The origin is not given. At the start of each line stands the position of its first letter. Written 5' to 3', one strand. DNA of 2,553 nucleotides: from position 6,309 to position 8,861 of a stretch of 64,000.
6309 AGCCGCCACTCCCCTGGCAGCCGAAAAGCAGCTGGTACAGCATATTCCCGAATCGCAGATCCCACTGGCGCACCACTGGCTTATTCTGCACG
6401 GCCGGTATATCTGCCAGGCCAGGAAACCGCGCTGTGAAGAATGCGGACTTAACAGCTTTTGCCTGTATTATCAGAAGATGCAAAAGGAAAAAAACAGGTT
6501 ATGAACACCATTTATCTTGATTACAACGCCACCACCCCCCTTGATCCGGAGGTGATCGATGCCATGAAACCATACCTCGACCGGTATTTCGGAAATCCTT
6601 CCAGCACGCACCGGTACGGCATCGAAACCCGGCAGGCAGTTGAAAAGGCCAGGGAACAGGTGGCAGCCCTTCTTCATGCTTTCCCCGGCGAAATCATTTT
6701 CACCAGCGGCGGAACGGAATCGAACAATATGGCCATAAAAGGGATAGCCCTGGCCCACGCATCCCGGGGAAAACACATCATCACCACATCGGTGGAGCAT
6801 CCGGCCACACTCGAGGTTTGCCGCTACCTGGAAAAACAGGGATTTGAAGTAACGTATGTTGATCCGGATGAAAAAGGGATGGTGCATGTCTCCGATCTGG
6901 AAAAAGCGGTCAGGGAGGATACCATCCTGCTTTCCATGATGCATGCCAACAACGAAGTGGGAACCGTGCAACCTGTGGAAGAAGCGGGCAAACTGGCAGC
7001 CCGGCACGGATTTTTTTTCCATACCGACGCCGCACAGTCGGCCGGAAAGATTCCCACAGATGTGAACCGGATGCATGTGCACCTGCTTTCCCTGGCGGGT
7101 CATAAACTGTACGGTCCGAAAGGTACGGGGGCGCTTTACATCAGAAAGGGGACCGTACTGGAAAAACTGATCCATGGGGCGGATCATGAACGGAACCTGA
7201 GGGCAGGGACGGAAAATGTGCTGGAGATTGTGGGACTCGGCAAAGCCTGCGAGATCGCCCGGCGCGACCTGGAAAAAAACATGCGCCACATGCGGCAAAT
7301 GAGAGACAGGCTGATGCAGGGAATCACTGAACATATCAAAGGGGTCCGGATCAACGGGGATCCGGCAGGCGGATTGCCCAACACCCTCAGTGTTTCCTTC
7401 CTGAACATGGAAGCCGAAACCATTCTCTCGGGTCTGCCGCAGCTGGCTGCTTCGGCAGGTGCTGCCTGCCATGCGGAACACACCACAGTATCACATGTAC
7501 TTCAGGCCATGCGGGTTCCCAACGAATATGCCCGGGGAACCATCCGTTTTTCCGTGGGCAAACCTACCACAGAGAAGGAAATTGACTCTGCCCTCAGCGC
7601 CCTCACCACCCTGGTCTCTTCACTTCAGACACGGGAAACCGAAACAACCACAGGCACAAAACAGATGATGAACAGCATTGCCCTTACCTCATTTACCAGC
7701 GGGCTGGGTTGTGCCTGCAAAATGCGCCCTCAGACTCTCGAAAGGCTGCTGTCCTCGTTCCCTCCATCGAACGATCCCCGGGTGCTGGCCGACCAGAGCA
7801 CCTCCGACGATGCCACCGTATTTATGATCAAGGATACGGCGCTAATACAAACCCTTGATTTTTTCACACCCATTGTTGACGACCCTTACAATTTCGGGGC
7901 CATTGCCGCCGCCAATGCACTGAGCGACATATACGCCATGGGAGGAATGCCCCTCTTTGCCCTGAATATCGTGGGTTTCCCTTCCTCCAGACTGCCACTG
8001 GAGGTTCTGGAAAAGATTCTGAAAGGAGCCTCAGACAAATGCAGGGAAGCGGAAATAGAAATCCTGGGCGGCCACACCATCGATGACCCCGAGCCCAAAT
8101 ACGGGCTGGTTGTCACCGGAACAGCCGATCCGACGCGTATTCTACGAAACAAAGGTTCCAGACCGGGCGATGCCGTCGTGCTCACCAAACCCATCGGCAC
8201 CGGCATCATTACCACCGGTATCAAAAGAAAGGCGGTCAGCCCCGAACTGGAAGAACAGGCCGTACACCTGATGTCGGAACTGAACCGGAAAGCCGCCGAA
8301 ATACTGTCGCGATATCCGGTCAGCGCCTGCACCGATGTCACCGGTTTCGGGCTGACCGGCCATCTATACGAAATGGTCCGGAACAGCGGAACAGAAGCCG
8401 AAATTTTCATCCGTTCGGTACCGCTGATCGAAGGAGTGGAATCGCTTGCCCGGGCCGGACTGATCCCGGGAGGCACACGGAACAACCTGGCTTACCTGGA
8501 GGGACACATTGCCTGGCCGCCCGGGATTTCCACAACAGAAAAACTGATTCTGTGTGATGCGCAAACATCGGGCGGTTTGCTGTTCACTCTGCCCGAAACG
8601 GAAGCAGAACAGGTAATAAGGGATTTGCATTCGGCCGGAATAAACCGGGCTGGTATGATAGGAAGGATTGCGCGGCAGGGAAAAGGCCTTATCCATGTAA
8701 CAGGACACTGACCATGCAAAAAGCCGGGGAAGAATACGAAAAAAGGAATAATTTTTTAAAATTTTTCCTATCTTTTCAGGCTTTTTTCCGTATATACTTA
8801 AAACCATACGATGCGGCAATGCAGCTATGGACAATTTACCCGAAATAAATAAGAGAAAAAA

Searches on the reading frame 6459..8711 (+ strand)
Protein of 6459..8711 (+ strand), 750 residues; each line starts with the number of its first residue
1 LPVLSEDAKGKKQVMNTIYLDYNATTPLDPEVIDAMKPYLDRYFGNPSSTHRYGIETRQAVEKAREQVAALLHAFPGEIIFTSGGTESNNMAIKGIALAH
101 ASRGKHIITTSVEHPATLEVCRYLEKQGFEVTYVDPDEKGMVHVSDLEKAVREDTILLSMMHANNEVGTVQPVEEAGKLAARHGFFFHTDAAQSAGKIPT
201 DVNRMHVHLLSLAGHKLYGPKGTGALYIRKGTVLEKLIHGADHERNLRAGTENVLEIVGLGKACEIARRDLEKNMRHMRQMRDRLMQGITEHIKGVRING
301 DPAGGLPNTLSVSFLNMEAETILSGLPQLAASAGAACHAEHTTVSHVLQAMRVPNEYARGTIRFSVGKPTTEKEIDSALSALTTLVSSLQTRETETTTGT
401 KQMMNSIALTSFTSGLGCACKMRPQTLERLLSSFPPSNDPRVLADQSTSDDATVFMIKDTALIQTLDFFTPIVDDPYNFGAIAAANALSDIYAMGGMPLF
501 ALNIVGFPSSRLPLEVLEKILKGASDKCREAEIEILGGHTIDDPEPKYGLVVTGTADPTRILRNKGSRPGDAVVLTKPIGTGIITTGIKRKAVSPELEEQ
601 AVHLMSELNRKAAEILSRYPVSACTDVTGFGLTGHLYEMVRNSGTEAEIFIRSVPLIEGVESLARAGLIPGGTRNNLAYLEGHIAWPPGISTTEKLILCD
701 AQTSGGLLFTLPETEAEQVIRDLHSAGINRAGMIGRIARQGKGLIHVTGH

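Call 10: search_protein_families(library=ncbifam, proteins=[window:6459-8711:+])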
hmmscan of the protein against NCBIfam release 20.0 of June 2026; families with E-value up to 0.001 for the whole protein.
window:6459-8711:+ (750 aa): 45 families (the best 25 are shown)
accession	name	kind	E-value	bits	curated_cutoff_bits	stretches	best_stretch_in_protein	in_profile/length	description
TIGR03402.1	FeS_nifS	equivalog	1e-145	485.3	530.75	1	18-390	1-374/379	cysteine desulfurase NifS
NF010611.0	PRK14012.1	equivalog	2.3e-128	428.6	548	1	14-390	3-383/406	IscS subfamily cysteine desulfurase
TIGR02006.1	IscS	equivalog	2.8e-126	421.8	643.2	1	16-390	3-379/402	IscS subfamily cysteine desulfurase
TIGR03235.1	DNA_S_dndA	equivalog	2.3e-123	412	480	1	19-365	1-352/353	cysteine desulfurase DndA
TIGR00476.1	selD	equivalog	8e-115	383.3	125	1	409-714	2-309/311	selenide, water dikinase SelD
NF002098.0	PRK00943.1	equivalog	5.6e-105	351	299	1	403-742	2-339/347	selenide, water dikinase SelD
TIGR03403.1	nifS_epsilon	equivalog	2e-98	329.7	587.7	1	18-389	1-376/382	NifS family cysteine desulfurase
NF002806.0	PRK02948.1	subfamily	5.4e-92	308.7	304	1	18-389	2-375/381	IscS subfamily cysteine desulfurase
NF010705.0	PRK14105.1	equivalog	6e-56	189.8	291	1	403-665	2-279/345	selenide, water dikinase SelD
TIGR01977.1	am_tr_V_EF2568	hypoth_equivalog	3e-55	187.8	377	1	18-384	1-375/376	cysteine desulfurase family protein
TIGR01979.1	sufS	subfamily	6.6e-44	150.4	475.1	1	2-383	8-396/403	SufS family cysteine desulfurase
NF040779.1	Sec_lyase_SclA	exception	8.9e-44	149.9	525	1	18-386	1-377/378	selenocysteine lyase SclA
TIGR04369.1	fusion_not_SelD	hypoth_equivalog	7.5e-38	130.1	700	1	402-726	342-693/701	oxidoreductase/SelD-related fusion protein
NF041166.1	f2_encap_cargo1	exception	1.8e-35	123.2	800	1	2-352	235-595/623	family 2A encapsulin nanocompartment cargo protein cysteine desulfurase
NF006791.0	PRK09295.1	equivalog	2.2e-27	96.2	661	1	2-231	13-241/406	cysteine desulfurase SufS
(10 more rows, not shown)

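Call 11: search_protein_families(library=pfam, proteins=[window:6459-8711:+])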
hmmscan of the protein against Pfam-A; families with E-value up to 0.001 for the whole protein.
window:6459-8711:+ (750 aa): 5 families
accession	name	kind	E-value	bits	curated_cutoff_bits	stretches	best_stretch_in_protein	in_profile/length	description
PF00266.25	Aminotran_5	-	8.5e-80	268.9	21.5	1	18-376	1-369/371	Aminotransferase class-V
PF00586.29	AIRS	-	3.4e-27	95.5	24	1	450-555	2-111/112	AIR synthase related protein, N-terminal domain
PF02769.27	AIRS_C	-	2.3e-18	67.3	23.1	1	568-742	1-150/156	AIR synthase related protein, C-terminal domain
PF01041.23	DegT_DnrJ_EryC1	-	6.3e-09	36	19.8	1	78-196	41-151/360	DegT/DnrJ/EryC1/StrS aminotransferase family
PF01212.27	Beta_elim_lyase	-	1.9e-08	34.4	27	1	61-192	34-170/288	Beta-eliminating lyase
